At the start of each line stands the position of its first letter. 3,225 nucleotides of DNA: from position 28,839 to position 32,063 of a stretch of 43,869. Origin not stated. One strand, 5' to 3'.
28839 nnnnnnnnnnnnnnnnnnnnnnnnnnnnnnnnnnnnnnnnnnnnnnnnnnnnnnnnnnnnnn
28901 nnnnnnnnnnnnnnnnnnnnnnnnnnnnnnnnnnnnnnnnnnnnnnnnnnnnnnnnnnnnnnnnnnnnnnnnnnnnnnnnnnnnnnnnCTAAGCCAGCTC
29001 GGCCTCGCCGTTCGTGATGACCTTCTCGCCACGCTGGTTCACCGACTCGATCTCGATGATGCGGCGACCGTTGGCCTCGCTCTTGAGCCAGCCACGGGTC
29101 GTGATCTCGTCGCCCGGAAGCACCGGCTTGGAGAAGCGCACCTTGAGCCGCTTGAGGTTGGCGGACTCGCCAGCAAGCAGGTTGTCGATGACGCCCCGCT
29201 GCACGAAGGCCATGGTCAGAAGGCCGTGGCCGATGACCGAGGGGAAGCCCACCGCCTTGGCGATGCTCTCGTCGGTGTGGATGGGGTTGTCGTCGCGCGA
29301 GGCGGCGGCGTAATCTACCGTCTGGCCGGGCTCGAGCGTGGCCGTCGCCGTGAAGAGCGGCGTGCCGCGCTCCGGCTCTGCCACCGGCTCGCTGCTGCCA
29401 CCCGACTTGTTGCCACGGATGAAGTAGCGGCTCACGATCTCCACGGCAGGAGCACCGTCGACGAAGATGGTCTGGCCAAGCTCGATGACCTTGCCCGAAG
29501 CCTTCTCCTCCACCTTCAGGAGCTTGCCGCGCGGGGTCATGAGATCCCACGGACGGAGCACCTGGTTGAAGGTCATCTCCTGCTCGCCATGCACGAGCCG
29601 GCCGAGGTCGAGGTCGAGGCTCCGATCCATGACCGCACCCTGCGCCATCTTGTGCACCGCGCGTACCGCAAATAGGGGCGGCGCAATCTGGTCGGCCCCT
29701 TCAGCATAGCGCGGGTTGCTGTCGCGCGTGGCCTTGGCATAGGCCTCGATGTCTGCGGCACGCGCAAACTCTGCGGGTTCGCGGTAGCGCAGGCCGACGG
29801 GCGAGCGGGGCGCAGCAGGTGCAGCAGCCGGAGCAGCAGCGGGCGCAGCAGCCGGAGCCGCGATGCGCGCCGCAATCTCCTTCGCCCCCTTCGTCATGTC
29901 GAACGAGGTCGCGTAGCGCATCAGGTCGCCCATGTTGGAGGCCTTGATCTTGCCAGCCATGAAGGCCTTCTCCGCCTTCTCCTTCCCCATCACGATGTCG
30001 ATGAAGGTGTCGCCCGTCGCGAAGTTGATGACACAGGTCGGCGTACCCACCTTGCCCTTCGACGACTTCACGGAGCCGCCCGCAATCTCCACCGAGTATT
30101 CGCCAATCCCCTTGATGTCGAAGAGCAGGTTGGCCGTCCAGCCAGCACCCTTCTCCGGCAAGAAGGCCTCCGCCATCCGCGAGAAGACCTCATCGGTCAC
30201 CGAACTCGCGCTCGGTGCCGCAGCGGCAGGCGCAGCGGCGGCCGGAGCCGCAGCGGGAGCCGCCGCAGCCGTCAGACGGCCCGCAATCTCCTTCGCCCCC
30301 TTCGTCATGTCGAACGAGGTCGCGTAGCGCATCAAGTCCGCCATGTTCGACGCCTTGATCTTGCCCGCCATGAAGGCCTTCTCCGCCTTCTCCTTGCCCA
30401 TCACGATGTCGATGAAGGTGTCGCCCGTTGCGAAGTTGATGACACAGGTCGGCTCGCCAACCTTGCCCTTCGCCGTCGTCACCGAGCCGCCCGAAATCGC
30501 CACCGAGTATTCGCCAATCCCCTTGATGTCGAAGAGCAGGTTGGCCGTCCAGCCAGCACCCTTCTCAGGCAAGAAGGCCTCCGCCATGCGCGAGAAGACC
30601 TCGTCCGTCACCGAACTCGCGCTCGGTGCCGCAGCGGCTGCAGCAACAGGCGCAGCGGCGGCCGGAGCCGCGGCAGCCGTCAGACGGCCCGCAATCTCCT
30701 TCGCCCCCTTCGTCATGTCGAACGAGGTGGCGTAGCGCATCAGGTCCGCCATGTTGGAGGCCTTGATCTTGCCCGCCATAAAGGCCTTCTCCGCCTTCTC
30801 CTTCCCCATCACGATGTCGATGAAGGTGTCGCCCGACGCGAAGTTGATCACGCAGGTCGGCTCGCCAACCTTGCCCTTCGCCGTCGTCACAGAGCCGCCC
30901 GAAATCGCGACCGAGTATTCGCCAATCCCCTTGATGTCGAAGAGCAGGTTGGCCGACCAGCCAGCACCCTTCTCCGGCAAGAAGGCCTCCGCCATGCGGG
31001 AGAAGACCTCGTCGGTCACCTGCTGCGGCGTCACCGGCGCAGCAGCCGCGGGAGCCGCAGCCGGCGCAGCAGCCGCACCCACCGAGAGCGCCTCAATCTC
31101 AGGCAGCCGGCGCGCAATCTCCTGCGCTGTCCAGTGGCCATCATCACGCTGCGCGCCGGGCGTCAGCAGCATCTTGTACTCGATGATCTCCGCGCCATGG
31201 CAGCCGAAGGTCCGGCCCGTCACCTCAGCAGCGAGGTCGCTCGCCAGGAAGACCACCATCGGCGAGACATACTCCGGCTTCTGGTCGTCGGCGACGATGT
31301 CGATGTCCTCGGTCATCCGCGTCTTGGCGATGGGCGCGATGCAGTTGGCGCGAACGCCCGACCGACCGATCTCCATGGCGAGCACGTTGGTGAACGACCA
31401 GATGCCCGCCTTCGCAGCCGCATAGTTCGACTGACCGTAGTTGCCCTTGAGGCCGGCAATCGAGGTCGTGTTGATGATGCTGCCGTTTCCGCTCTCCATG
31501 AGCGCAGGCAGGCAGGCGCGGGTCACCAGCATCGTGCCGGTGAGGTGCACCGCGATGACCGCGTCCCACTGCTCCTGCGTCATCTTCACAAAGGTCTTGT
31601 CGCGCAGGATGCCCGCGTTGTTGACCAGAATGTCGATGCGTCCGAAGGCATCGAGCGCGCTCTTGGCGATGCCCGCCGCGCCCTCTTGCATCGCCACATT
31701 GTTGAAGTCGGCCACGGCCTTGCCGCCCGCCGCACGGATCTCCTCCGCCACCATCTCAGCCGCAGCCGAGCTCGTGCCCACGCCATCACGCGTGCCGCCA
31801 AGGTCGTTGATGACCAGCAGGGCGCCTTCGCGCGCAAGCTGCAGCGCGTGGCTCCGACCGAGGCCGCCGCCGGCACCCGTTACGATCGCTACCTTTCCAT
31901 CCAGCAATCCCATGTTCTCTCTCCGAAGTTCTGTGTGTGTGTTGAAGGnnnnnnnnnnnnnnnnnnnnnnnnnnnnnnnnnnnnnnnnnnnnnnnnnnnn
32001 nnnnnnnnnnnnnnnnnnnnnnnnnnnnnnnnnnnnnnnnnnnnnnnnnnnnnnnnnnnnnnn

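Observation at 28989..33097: Peroxisome-style (MFE-2/SCPx-like) beta-oxidation pair: thiolase plus an SDR-(SCP2)x3-hydratase-2 megaprotein with permuted domain order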

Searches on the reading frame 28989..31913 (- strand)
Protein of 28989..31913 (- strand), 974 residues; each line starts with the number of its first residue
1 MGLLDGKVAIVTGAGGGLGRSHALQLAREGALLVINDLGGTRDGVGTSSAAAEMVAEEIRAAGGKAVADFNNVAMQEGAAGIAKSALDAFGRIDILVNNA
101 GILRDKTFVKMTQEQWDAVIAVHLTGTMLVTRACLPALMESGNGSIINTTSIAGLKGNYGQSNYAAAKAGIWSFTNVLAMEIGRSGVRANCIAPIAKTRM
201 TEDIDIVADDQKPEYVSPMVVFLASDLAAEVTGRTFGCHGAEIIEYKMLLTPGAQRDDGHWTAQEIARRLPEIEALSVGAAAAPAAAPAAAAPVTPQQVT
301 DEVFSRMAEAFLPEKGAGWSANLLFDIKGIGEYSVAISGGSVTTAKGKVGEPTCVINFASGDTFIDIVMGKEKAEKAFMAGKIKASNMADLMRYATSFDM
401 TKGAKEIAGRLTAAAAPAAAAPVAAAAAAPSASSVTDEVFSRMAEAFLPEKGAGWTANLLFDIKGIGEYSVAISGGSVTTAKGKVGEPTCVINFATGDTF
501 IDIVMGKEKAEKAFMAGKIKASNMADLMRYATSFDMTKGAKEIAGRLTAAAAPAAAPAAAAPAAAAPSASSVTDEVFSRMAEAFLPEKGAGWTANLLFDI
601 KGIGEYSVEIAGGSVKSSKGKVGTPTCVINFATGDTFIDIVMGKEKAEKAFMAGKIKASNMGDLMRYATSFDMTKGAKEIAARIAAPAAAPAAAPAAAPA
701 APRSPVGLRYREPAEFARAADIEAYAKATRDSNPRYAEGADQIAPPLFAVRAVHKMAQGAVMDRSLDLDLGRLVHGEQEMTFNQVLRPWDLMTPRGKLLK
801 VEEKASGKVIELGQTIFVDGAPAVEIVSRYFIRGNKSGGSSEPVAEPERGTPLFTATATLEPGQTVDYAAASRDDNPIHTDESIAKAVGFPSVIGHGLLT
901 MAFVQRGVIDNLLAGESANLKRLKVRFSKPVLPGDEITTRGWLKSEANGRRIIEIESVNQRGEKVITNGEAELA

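Call 5: search_protein_families(library=pfam, proteins=[window:28989-31913:-], max_evalue=0.01)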
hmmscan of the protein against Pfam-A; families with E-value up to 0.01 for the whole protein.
window:28989-31913:- (974 aa): 11 families
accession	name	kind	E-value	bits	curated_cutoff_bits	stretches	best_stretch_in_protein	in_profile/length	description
PF00106.31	adh_short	-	9.4e-45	152.9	26.6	1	7-203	1-189/195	short chain dehydrogenase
PF13561.12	adh_short_C2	-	1.2e-37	130.2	27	1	13-236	1-229/236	Enoyl-(Acyl carrier protein) reductase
PF01575.25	MaoC_dehydratas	-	1.8e-27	95.8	27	1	851-958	9-116/123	MaoC like domain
PF02036.22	SCP2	-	6.2e-21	75.1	21.3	3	314-386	14-87/101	SCP-2 sterol transfer family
PF08659.16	KR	-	4.5e-17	63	22.6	1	10-190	4-171/180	KR domain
PF13452.11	FAS1_DH_region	-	1e-16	61.7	22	2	718-820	15-126/132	FAS1-like, dehydratase domain region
PF22622.2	MFE-2_hydrat-2_N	-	7.4e-06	26.2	27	1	744-834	34-130/130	MFE-2 hydratase 2 N-terminal domain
PF17844.6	SCP_3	-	7.7e-06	26.1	38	0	616-659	39-81/93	Bacterial SCP ortholog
PF03662.20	Glyco_hydro_79n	-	9.8e-05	22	23.1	0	367-439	130-202/318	Glycosyl hydrolase family 79, N-terminal domain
PF03835.21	Rad4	-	0.0015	18.7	27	0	377-413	67-101/148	Rad4 transglutaminase-like domain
PF17930.7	LpxI_N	-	0.0042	17.5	25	0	352-398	45-90/129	LpxI N-terminal domain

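Call 6: search_protein_families(library=ncbifam, proteins=[window:28989-31913:-], max_evalue=0.01)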
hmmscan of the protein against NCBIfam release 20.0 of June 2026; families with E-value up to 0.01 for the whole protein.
window:28989-31913:- (974 aa): 221 families (the best 25 are shown)
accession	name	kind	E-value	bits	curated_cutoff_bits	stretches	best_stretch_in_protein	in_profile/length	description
NF005861.0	PRK07791.1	subfamily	1.2e-81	274.3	373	1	1-276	1-290/300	SDR family oxidoreductase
NF005862.0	PRK07792.1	equivalog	3.6e-62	210.3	414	1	4-244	11-257/307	3-oxoacyl-ACP reductase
TIGR01830.1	3oxo_ACP_reduc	equivalog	1.9e-51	175.1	297.75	1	9-240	1-236/239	3-oxoacyl-[acyl-carrier-protein] reductase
NF004198.0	PRK05653.1-3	equivalog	2.8e-50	171.1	296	1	3-241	4-245/248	3-oxoacyl-ACP reductase FabG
TIGR03971.1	SDR_subfam_1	subfamily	1.5e-49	168.8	300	1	4-203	1-205/271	mycofactocin-coupled SDR family oxidoreductase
NF009466.0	PRK12826.1-2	subfamily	6.6e-49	166.6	222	1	7-242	4-244/248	3-oxoacyl-ACP reductase FabG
NF004197.0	PRK05653.1-1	equivalog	3.2e-45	154.7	332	1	4-240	5-244/249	3-oxoacyl-ACP reductase FabG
TIGR01829.1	AcAcCoA_reduct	subfamily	3.6e-45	154.5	302.1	1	7-241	1-239/242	acetoacetyl-CoA reductase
NF009546.0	PRK12935.1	equivalog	2.3e-44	151.8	418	1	2-202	2-195/247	acetoacetyl-CoA reductase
NF005559.1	PRK07231.1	subfamily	2.5e-44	151.6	215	1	4-241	2-246/249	glucose 1-dehydrogenase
NF009464.0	PRK12824.1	subfamily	4.4e-43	147.7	269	1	7-240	3-240/245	3-oxoacyl-ACP reductase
NF004791.0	PRK06138.1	equivalog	7.7e-43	146.6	312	1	4-202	3-192/252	SDR family oxidoreductase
NF052558.1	MBtsdlDhBudC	equivalog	2e-41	142.2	270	1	5-240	2-239/250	meso-2,3-butanediol dehydrogenase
NF006110.0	PRK08261.1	equivalog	3.9e-40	138.1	410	1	4-207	212-404/454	3-oxoacyl-ACP reductase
NF053702.1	TrHdxCHCADhChcB1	equivalog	4.4e-40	137.6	400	1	5-243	3-241/250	trans-4-hydroxycyclohexanecarboxylate dehydrogenase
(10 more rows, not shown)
